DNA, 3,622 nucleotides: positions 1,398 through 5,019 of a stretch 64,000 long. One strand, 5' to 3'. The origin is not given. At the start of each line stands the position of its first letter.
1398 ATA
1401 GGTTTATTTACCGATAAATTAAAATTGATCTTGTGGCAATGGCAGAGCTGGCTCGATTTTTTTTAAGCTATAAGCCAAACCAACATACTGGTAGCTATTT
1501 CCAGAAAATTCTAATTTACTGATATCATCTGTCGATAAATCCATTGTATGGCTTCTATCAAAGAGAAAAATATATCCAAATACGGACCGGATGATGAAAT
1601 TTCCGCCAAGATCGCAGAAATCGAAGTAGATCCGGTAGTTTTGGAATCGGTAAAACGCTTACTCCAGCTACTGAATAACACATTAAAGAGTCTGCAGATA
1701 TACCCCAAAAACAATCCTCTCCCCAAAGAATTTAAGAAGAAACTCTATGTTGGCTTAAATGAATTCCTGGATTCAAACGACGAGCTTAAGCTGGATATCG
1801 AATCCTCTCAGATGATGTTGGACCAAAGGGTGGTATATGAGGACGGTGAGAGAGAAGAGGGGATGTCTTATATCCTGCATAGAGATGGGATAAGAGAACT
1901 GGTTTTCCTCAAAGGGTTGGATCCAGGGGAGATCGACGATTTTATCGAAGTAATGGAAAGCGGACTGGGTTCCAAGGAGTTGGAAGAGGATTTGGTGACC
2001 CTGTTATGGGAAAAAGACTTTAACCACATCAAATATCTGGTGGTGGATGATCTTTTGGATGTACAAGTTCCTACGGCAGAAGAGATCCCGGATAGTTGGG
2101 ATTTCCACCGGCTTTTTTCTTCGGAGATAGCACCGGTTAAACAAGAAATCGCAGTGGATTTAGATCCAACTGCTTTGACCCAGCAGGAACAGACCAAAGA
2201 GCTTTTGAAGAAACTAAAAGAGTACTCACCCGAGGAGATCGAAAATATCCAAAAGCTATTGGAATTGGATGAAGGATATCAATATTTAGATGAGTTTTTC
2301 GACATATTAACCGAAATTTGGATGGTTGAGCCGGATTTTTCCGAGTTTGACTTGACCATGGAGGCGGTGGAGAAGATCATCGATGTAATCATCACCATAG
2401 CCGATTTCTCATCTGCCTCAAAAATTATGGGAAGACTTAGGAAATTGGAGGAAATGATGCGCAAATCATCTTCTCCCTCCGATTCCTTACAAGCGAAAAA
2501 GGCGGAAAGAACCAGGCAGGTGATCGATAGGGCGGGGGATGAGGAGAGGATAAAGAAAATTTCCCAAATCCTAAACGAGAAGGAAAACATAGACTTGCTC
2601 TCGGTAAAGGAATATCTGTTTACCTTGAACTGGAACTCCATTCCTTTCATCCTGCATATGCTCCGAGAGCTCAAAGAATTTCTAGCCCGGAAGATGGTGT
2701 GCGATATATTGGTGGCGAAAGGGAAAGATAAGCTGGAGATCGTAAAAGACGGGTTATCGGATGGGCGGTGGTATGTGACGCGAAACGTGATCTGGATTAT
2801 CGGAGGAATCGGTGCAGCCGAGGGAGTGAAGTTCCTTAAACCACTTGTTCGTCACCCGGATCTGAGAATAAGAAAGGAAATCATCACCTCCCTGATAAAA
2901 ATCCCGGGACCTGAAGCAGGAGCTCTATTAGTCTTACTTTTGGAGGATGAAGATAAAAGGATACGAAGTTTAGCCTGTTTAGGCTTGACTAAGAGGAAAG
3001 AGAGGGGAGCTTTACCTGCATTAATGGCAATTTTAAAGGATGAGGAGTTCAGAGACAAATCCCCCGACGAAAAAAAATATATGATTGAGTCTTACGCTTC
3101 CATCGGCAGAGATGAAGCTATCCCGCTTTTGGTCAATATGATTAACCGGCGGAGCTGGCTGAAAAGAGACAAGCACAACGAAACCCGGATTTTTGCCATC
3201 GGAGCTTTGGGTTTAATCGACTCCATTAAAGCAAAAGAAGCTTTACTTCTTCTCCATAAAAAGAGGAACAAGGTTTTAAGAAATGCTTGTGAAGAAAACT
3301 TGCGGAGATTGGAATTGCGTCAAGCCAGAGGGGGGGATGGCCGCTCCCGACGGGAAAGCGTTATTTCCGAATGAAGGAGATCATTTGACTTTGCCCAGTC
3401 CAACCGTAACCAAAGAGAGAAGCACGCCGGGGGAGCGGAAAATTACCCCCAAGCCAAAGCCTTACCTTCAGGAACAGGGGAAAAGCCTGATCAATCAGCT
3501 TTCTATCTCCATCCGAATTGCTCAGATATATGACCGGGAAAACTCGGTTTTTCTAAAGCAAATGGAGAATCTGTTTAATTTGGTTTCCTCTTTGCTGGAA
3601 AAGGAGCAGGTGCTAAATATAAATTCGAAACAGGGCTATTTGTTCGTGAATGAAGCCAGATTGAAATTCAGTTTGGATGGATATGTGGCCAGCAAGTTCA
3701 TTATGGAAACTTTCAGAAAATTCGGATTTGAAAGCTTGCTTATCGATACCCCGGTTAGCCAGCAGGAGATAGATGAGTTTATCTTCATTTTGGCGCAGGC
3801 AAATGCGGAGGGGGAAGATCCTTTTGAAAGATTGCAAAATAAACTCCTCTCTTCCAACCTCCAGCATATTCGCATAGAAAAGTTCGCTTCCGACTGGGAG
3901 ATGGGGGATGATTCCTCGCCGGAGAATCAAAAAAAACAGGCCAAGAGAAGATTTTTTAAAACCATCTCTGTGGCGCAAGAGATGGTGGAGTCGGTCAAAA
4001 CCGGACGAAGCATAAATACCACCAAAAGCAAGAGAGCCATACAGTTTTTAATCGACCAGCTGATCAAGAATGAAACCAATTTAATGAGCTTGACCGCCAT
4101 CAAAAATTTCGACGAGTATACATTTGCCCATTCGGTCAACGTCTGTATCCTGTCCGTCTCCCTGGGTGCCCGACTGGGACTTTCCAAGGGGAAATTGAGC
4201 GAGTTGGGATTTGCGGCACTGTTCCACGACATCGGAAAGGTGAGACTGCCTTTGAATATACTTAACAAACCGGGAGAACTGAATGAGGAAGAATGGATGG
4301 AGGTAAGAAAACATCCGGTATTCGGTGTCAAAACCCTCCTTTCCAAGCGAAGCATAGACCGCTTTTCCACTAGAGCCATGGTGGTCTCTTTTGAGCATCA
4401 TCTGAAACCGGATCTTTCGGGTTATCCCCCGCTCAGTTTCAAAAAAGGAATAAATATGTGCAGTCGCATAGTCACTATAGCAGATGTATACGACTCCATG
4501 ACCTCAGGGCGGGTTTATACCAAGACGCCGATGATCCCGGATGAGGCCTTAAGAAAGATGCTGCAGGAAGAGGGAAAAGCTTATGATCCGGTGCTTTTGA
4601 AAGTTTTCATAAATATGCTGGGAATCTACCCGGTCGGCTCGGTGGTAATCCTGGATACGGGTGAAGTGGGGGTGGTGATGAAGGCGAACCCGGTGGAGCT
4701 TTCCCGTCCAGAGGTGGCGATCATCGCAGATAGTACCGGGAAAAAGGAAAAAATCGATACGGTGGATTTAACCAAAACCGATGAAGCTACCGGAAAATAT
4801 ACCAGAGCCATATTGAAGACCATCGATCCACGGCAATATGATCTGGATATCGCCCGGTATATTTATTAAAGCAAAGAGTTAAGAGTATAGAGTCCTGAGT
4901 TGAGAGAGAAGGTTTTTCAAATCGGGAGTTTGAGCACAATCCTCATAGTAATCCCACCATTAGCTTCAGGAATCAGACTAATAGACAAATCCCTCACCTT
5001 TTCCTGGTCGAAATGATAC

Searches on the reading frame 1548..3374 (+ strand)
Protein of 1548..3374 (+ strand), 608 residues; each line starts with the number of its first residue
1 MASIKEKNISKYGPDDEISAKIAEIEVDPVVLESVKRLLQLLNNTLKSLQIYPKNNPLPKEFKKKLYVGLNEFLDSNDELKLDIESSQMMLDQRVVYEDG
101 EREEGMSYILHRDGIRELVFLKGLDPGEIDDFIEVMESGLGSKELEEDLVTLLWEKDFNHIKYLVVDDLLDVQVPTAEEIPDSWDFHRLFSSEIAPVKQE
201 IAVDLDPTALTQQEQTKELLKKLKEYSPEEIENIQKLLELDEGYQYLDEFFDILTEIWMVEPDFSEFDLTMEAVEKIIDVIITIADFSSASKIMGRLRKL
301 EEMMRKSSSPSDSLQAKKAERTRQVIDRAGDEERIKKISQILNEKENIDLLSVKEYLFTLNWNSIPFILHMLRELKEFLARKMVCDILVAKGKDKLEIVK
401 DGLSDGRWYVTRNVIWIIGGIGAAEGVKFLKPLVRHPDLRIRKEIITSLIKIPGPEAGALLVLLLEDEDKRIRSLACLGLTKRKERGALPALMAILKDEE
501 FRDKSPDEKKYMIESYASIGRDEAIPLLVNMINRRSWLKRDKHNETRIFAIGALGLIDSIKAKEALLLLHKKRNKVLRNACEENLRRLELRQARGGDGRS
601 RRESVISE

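Call 36: search_protein_families(library=ncbifam, proteins=[window:1548-3374:+], max_evalue=1e-10)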
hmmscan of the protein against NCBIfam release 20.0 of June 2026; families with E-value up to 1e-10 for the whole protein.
window:1548-3374:+ (608 aa): 0 families

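Call 67: search_protein_families(library=ncbifam, proteins=[window:1548-3374:+], max_evalue=0.00001)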
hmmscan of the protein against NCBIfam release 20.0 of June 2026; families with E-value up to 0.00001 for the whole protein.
window:1548-3374:+ (608 aa): 1 family
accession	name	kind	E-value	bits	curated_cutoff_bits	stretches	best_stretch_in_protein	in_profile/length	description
NF045915.1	PhycobilmeDegNblB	equivalog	3.3e-09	36.6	300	1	394-473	130-209/214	phycobilisome degradation protein NblB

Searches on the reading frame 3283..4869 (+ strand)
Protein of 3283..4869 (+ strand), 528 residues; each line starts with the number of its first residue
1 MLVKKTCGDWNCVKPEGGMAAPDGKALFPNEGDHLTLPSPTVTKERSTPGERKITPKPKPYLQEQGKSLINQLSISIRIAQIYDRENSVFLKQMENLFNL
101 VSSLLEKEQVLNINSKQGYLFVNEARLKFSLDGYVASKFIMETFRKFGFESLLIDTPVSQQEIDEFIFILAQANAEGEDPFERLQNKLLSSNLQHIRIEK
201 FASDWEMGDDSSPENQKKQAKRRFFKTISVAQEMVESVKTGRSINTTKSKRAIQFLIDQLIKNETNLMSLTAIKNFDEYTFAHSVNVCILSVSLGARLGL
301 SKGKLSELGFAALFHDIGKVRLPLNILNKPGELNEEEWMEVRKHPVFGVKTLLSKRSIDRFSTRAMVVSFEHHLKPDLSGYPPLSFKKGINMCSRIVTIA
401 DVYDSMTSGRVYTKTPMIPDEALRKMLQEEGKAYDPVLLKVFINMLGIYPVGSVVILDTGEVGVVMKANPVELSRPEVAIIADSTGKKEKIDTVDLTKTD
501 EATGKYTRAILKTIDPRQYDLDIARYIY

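Call 36: search_protein_families(library=ncbifam, proteins=[window:3283-4869:+], max_evalue=1e-10)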
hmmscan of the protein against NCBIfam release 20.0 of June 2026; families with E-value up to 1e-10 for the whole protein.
window:3283-4869:+ (528 aa): 1 family
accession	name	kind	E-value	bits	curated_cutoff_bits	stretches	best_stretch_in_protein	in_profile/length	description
NF053512.1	nitric_RR_NosR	exception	8e-21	74.5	400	1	278-446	190-354/422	response regulator c-di-GMP phosphodiesterase, NosR family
